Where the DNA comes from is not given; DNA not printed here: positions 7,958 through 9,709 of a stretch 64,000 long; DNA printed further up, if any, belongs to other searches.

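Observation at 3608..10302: Operon of one ABC ATPase plus four tandem paralogous ABC-2 permeases (A-B-A-B) with an unusual second periplasmic domain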

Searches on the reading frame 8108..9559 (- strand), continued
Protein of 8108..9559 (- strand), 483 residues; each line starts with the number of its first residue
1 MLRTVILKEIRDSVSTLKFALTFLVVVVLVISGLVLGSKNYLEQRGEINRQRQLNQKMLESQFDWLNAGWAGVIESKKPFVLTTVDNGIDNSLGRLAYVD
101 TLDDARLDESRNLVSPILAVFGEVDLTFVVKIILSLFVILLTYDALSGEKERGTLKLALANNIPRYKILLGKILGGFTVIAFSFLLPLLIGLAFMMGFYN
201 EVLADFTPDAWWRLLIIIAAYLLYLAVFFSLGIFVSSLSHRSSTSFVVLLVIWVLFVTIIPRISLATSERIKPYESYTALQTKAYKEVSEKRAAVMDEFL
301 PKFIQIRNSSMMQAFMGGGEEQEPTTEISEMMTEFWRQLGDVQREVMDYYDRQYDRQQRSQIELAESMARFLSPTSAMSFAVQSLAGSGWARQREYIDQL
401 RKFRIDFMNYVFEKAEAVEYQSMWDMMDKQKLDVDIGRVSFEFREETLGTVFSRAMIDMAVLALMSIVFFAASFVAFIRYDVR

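Call 14: search_solved_structures(query=window:8108-9559:-, max_evalue=10, show_alignments=1)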
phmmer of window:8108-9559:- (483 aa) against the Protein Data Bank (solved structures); distinct sequences matched with E-value up to 10: 1.
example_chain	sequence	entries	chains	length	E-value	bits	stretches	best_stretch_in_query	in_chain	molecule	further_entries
7o0y_D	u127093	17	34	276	7.3e-05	25.2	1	127-266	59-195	Probable ABC transporter permease protein NosY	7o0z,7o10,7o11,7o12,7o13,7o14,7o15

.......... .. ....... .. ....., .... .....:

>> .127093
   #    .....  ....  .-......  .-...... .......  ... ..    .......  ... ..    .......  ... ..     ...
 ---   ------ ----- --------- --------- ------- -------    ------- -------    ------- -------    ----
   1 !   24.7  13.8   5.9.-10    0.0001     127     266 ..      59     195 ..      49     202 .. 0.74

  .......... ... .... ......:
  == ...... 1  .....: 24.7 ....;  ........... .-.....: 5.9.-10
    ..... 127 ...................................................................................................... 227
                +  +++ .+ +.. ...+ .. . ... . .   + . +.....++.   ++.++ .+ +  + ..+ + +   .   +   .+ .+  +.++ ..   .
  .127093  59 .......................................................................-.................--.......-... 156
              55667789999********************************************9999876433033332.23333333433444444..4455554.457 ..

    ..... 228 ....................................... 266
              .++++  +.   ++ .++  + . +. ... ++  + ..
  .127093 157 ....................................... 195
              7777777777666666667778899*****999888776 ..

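Call 17: find_related_loci(query=A1, collection=genome_contigs, flank=10000)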
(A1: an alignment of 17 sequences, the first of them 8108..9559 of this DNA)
Query A1 (483 aa) in genome_contigs; peptide patterns used: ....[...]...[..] (x = any residue, [..] = any of these).
549 stretches matched a pattern; 525 encode a relative of the query (tblastn E <= 1e-3); the best 80 are kept; 80 distinct loci.
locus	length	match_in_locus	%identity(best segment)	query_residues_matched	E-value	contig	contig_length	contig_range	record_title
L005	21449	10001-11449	95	1-483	0e+0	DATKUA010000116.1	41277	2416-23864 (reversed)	MAG TPA_asm: Acidobacteriota bacterium isolate SMAG_U14095 k141_1653438, whole genome shotgun sequence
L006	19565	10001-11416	58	1-483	0e+0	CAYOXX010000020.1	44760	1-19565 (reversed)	MAG TPA_asm: uncultured Acidobacteriota bacterium isolate SRP068000_co2_196 genome assembly, contig: NODE_269_length_447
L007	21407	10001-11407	37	1-483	1e-86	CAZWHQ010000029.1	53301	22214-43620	MAG TPA_asm: uncultured Eubacteriales bacterium isolate binchicken_co275_153 genome assembly, contig: NODE_530_length_53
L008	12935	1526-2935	37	1-483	3e-86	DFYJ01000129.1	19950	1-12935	MAG TPA_asm: Candidatus Aminicenantes bacterium UBA4085 UBA4085_contig_28345, whole genome shotgun sequence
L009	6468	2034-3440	37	1-483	6e-86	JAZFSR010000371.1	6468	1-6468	MAG: Candidatus Aminicenantaceae bacterium isolate BS2bin.13 BS2bin.13_371, whole genome shotgun sequence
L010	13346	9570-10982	36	1-483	9e-86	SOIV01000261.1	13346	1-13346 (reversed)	MAG: Candidatus Aminicenantes bacterium isolate E29_bin47 NODE_1272_length_13346_cov_96.539087, whole genome shotgun seq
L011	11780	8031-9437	38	1-483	2e-85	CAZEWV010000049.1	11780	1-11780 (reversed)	MAG TPA_asm: uncultured Eubacteriales bacterium isolate SRP128015_co2_61 genome assembly, contig: NODE_3796_length_11780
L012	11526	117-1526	36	1-483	4e-85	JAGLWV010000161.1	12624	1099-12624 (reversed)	MAG: Candidatus Aminicenantes bacterium isolate RS_12_32 ZL285.bin.32.fa_161, whole genome shotgun sequence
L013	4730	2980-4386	35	1-483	4e-85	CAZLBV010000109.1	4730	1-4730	MAG TPA_asm: uncultured Eubacteriales bacterium isolate SRP067234_co1_297 genome assembly, contig: k99_1011509, whole ge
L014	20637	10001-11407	37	1-483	8e-85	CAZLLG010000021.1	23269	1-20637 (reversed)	MAG TPA_asm: uncultured Eubacteriales bacterium isolate SRP167671_co1_161 genome assembly, contig: NODE_2519_length_2326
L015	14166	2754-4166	35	1-483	2e-84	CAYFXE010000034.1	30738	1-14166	MAG TPA_asm: uncultured Eubacteriales bacterium isolate ERP108616_co2_523 genome assembly, contig: NODE_1842_length_3073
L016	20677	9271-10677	36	1-483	2e-84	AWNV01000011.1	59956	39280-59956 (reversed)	Candidatus Aminicenans sakinawicola JGI OTU-1 OP8COM1_contig_10_0.11, whole genome shotgun sequence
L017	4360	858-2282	34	1-483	2e-84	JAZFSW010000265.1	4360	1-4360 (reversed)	MAG: Desulfobacterales bacterium isolate BS2bin.18 BS2bin.18_265, whole genome shotgun sequence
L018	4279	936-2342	35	1-483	2e-84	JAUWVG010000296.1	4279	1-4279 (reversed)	MAG: Candidatus Aminicenantes bacterium isolate CSMAG_2626 CSMAG_2626_k141_1077277_length_4279_cov_6.1027, whole genome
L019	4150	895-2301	36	1-483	4e-84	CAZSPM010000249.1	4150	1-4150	MAG TPA_asm: uncultured Eubacteriales bacterium isolate binchicken_co275_105 genome assembly, contig: NODE_43435_length_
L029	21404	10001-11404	36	1-483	5e-80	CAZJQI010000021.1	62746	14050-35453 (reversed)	MAG TPA_asm: uncultured Gemmatimonadales bacterium isolate SRP068000_co1_608 genome assembly, contig: NODE_333_length_62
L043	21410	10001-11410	36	1-483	6e-77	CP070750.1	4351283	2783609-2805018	MAG: Candidatus Aminicenantes bacterium isolate bin34 chromosome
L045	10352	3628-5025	35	1-483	2e-76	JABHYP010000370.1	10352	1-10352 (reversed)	MAG: Candidatus Latescibacterota bacterium isolate SI047_bin62 k141_725509, whole genome shotgun sequence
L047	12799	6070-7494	35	1-483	2e-75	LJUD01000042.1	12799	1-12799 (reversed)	MAG: bacterium SM23_31 isolate SM23_31 WORSMTZ_11333, whole genome shotgun sequence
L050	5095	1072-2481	35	1-483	6e-75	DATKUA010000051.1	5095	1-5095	MAG TPA_asm: Acidobacteriota bacterium isolate SMAG_U14095 k141_1143753, whole genome shotgun sequence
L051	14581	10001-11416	33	1-483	2e-74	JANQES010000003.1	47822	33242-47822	MAG: Rhodothermales bacterium isolate PL23a_bin.4 k99_2348998, whole genome shotgun sequence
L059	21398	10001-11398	33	1-483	7e-72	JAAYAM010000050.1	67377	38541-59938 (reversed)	MAG: Acidobacteria bacterium isolate AS06rmzACSIP_132 58291_AS06, whole genome shotgun sequence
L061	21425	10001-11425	32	1-483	2e-71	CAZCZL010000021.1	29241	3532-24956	MAG TPA_asm: uncultured Ignavibacteriales bacterium isolate binchicken_co16_343 genome assembly, contig: NODE_2686_lengt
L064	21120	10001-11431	35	1-483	2e-71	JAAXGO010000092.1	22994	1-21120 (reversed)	MAG: Rhodothermales bacterium isolate Plut_88865 filtered_Plut_88865_genomic_contig_101293, whole genome shotgun sequenc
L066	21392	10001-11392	35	1-483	6e-71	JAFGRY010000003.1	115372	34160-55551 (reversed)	MAG: bacterium isolate Zod_Metabat.86 k87_1157889, whole genome shotgun sequence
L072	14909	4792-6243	33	1-483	1e-69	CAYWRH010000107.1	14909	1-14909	MAG TPA_asm: uncultured Desulfatiglans sp. isolate SRP167436_co1_198 genome assembly, contig: NODE_6519_length_14909_cov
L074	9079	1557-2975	34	1-483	4e-70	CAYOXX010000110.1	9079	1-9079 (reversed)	MAG TPA_asm: uncultured Acidobacteriota bacterium isolate SRP068000_co2_196 genome assembly, contig: NODE_9216_length_90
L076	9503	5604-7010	33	1-483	2e-69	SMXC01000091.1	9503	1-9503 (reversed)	MAG: Caldithrix sp. isolate N075bin58 k141_458200, whole genome shotgun sequence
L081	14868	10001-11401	31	1-483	2e-68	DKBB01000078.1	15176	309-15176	MAG TPA_asm: Acidobacteria bacterium UBA6911 UBA6911_contig_50692, whole genome shotgun sequence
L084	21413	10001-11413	31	1-483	4e-68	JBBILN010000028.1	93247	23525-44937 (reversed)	MAG: bacterium isolate BQF270218_bin_21 NODE_106_length_93247_cov_23.411473, whole genome shotgun sequence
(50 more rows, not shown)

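Call 21: find_encoding_contigs(protein=P0067, flank=8000, max_places=1)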
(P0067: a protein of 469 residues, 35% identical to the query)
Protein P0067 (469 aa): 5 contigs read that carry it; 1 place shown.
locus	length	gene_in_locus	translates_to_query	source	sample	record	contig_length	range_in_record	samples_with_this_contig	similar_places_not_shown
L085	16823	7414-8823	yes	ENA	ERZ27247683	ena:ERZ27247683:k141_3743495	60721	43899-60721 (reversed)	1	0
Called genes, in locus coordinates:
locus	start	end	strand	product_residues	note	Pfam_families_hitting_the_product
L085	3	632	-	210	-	?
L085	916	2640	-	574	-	PF03577:Peptidase_C69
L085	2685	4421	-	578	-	PF03577:Peptidase_C69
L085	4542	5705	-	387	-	-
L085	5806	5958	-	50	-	-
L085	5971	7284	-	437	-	PF06808:DctM (faint)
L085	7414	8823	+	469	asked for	PF12679:ABC2_membrane_2, PF12698:ABC2_membrane_3, PF10920:DUF2705, PF12040:DUF3526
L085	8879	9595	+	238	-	PF00005:ABC_tran, PF02463:SMC_N (faint), PF13304:AAA_21 (weak)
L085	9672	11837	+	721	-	PF02897:Peptidase_S9_N, PF00326:Peptidase_S9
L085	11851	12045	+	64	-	-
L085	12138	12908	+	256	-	PF00795:CN_hydrolase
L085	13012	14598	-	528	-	PF04389:Peptidase_M28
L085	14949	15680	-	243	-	PF01596:Methyltransf_3, PF08704:GCD14, PF13578:Methyltransf_24, PF13649:Methyltransf_25 (faint)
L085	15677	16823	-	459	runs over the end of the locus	PF13520:AA_permease_2, PF00324:AA_permease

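Call 22: find_encoding_contigs(protein=P0085, flank=8000, max_places=1)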
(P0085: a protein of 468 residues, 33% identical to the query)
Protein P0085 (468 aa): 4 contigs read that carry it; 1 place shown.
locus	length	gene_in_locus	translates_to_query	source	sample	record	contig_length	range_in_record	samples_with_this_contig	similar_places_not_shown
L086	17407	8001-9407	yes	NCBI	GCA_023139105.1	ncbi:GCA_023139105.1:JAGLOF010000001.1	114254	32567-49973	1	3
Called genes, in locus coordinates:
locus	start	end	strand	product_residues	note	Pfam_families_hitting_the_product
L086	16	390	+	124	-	PF00392:GntR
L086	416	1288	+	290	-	PF00005:ABC_tran, PF13304:AAA_21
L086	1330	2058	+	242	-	-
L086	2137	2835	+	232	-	-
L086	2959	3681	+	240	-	-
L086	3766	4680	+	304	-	PF00005:ABC_tran, PF13304:AAA_21, PF13732:DrrA1-3_C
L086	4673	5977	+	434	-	PF01061:ABC2_membrane (faint), PF12698:ABC2_membrane_3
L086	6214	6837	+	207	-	-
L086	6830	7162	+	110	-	PF01022:HTH_5 (weak), PF13601:HTH_34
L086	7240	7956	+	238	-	PF00005:ABC_tran, PF13304:AAA_21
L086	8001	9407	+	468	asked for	PF12679:ABC2_membrane_2, PF12698:ABC2_membrane_3, PF01061:ABC2_membrane, PF10920:DUF2705, PF12040:DUF3526 (weak)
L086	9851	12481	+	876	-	PF06452:CBM9_1, PF19313:DUF5916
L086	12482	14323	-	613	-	PF02574:S-methyl_trans, PF02219:MTHFR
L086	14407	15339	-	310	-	-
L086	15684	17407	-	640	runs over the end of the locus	PF12969:DUF3857, PF01841:Transglut_core (weak)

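Call 23: find_encoding_contigs(protein=P0101, flank=8000, max_places=1)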
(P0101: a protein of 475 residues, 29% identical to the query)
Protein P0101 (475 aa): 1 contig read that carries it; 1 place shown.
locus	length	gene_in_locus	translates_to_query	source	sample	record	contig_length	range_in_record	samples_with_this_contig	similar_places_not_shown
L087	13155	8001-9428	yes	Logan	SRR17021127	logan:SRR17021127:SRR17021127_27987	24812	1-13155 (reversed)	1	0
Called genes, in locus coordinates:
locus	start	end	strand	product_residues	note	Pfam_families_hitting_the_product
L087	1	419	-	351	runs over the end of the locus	PF13581:HATPase_c_2, PF07228:SpoIIE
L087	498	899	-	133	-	PF13581:HATPase_c_2, PF02518:HATPase_c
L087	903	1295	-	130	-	PF01740:STAS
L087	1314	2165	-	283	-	PF14361:RsbRD_N, PF01740:STAS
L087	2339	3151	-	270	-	-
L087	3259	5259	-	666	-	-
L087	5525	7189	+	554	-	PF25893:HH_CzcB (faint), PF10633:NPCBM_assoc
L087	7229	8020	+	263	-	PF00005:ABC_tran, PF13304:AAA_21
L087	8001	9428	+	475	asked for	PF12679:ABC2_membrane_2, PF12040:DUF3526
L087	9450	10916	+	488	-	PF12679:ABC2_membrane_2, PF12698:ABC2_membrane_3, PF03379:CcmB (faint)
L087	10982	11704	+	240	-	PF00072:Response_reg, PF00486:Trans_reg_C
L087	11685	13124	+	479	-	PF00672:HAMP, PF00512:HisKA, PF02518:HATPase_c, PF13581:HATPase_c_2 (weak)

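Call 29: predict_structure(alignment_id=A2)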
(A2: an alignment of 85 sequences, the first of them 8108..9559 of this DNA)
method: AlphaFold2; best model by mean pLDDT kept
length: 483 residues; sequences in the alignment: 85
mean_pLDDT: 90.2   pTM: 0.87
mean pLDDT of the five models: 90.2, 90.0, 89.3, 88.9, 88.2
residues with pLDDT >= 90: 339; 70-90: 116; 50-70: 26; < 50: 2
segments of 3 or more residues with pLDDT < 50: none
pLDDT, mean of each block of 10 residues (from residue 1): 93 93 96 95 92 90 88 92 93 87 78 53 85 96 94 90 91 95 97 97 96 98 98 96 97 96 91 89 93 92 85 70 74 89 91 90 91 96 95 92 93 87 69 85 94 97 97 95 83
secondary structure, 60 per line:
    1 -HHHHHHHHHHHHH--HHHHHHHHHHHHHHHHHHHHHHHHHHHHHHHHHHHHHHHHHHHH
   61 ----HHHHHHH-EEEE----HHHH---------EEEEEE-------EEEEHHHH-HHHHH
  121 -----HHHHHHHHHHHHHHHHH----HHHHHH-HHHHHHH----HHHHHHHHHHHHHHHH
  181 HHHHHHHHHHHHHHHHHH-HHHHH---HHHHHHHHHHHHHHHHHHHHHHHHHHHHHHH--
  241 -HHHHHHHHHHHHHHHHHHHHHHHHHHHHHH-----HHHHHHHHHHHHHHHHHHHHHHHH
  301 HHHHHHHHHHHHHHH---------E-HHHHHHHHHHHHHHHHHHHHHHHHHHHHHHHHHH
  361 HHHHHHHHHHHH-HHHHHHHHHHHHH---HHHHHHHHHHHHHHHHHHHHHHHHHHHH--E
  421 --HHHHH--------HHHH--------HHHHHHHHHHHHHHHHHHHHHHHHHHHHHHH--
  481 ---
elements in order: H2-14 H17-60 H65-71 E73-76 H81-84 E94-99 E107-110 H111-114 H116-120 H126-142 H147-152 H154-160 H165-198 H200-204 H208-238 H242-271 H277-315 H327-372 H374-386 H390-417 H423-427 H436-439 H448-478
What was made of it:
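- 8108..9559 (-): Permease A1 (483 aa), NosY-like ABC-2 permease with a DUF3526 insertion. The AF2 model has pLDDT 90.2 (call 29).
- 8210..8764 (-): A1 periplasmic TM5-TM6 insertion (residues 266-450): hairpin helices 277-315 and 327-372, SP-motif helix 374-386, helix 390-417. The helices come from DSSP on the AF2 model (call 29).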

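Call 32: fold_search(model_id=the predicted structure, library=pdb)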
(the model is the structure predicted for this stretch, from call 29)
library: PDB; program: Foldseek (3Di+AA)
matches with E <= 10: 354; with E <= 0.001: 4
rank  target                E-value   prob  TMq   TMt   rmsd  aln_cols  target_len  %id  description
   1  7znq_Y                1.1e-04  1.00  0.41  0.70  15.1       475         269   13  ABC transporter complex NosDFYL in GDN (released 2022-08-03)
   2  7o0y_D                1.4e-04  1.00  0.40  0.69  16.0       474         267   13  ABC transporter NosDFY, nucleotide-free in GDN (released 2022-04-13)
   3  7o0y_E                3.9e-04  1.00  0.36  0.68   6.1       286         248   17  ABC transporter NosDFY, nucleotide-free in GDN (released 2022-04-13)
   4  7znq_y                4.5e-04  1.00  0.37  0.69   9.4       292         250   17  ABC transporter complex NosDFYL in GDN (released 2022-08-03)
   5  7o0z_D                1.3e-03  1.00  0.41  0.72  17.0       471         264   13  ABC transporter NosFY, nucleotide-free in GDN (released 2022-11-02)
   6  7o17_D                1.8e-03  1.00  0.27  0.47  22.8       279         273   20  ABC transporter NosDFY E154Q, ATP-bound in lipid nanodisc (released 2022-04-13)
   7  7o0z_E                2.2e-03  1.00  0.35  0.63   6.1       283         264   18  ABC transporter NosFY, nucleotide-free in GDN (released 2022-11-02)
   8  7o17_E                3.0e-03  1.00  0.28  0.51  23.6       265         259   19  ABC transporter NosDFY E154Q, ATP-bound in lipid nanodisc (released 2022-04-13)
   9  7qba_E                3.4e-03  1.00  0.30  0.55  21.4       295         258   16  CryoEM structure of the ABC transporter NosDFY complexed with nitrous oxide reductase NosZ (released 2022-08-03)
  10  7o12_E                4.8e-03  1.00  0.26  0.49   8.0       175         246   26  ABC transporter NosDFY, AMPPNP-bound in GDN (released 2022-04-13)
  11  7qba_D                1.2e-02  1.00  0.26  0.44   3.1       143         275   29  CryoEM structure of the ABC transporter NosDFY complexed with nitrous oxide reductase NosZ (released 2022-08-03)
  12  8wd6_B                3.3e-02  1.00  0.32  0.31  12.6       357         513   11  Cryo-EM structure of the ABCG25 (released 2023-09-27)
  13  8i3d_A                1.1e-01  1.00  0.31  0.27  14.8       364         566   11  Cryo-EM structure of abscisic acid transporter AtABCG25 (released 2023-09-13)
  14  8wba_A                1.5e-01  0.98  0.26  0.23  12.0       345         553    9  Cryo-EM structure of the ABCG25 bound to CHS (released 2023-09-27)
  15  6wh4_C                1.5e-01  0.10  0.10  0.12  31.5       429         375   14  Crystal structure of HTR2A with inverse agonist (released 2020-09-23)
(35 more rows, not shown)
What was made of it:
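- On ABC-2 / Pfam ABC2_membrane_2 (PF12679), type V ABC transporter fold: Foldseek gives TM-score 0.70 normalised to NosY (call 32).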

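Call 34: search_solved_structures(query=A2, max_evalue=1, show_alignments=2)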
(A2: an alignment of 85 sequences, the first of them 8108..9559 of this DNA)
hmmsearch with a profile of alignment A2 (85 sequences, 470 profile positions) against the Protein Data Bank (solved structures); distinct sequences matched with E-value up to 1: 9.
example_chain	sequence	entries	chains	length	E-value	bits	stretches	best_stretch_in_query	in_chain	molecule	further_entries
7o0y_D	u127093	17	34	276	1.6e-14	57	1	132-256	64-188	Probable ABC transporter permease protein NosY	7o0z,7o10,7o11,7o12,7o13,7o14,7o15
7jg5_b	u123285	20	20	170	0.014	17.5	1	243-343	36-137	ATP synthase subunit b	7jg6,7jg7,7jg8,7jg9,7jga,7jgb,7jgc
7njk_b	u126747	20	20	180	0.017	17.3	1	243-343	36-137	ATP synthase subunit b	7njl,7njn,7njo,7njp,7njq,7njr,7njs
9qws_C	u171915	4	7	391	0.21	13.7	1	332-454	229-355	E3 ubiquitin-protein ligase KCMF1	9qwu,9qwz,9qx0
9d9z_E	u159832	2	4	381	0.22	13.6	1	332-454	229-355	E3 ubiquitin-protein ligase KCMF1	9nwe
9ipu_L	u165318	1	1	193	0.33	13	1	245-358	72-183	E3 ubiquitin-protein ligase RNF168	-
9v1i_lN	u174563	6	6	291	0.37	12.9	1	254-362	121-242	60S ribosomal protein L13, putative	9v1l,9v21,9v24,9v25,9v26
1vh6_A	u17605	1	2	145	0.39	12.8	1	325-412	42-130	Flagellar protein fliS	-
5maw_E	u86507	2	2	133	0.51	12.4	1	325-411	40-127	Flagellar protein FliS | Flagellar secretion chaperone FliS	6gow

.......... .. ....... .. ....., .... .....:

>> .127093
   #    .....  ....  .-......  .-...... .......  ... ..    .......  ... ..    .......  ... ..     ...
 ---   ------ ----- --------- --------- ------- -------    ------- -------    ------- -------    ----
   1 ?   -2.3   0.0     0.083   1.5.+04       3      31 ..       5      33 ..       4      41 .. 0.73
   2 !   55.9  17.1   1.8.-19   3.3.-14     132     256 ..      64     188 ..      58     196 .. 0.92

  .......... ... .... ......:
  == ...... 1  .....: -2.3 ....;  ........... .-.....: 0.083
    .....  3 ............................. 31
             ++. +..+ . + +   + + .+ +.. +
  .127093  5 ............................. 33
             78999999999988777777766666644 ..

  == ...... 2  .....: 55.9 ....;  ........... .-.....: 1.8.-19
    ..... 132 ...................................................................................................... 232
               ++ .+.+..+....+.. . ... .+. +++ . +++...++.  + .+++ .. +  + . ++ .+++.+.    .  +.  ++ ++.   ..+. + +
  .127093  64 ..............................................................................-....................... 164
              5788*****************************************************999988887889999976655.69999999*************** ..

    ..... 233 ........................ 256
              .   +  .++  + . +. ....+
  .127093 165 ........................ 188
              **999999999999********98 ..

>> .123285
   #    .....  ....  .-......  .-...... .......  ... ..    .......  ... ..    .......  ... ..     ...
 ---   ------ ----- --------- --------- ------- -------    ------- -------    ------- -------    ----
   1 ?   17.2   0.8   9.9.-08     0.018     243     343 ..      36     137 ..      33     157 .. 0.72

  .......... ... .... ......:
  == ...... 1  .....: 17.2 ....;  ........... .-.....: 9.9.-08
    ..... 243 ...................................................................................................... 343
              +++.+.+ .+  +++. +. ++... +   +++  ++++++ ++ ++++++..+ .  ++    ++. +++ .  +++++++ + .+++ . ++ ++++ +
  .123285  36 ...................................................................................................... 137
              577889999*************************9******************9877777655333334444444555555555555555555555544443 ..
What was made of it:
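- Closest known: NosFY of the NosDFY. Same: The cytoplasmic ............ coupling motif is shared (calls 14, 34).
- A profile of the family hits NosY at E 1.6e-14 (call 34).
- Tried and rejected: A weak sequence hit to ATP synthase subunit b only reflects 'TM followed by a long charged helix' (call 34).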
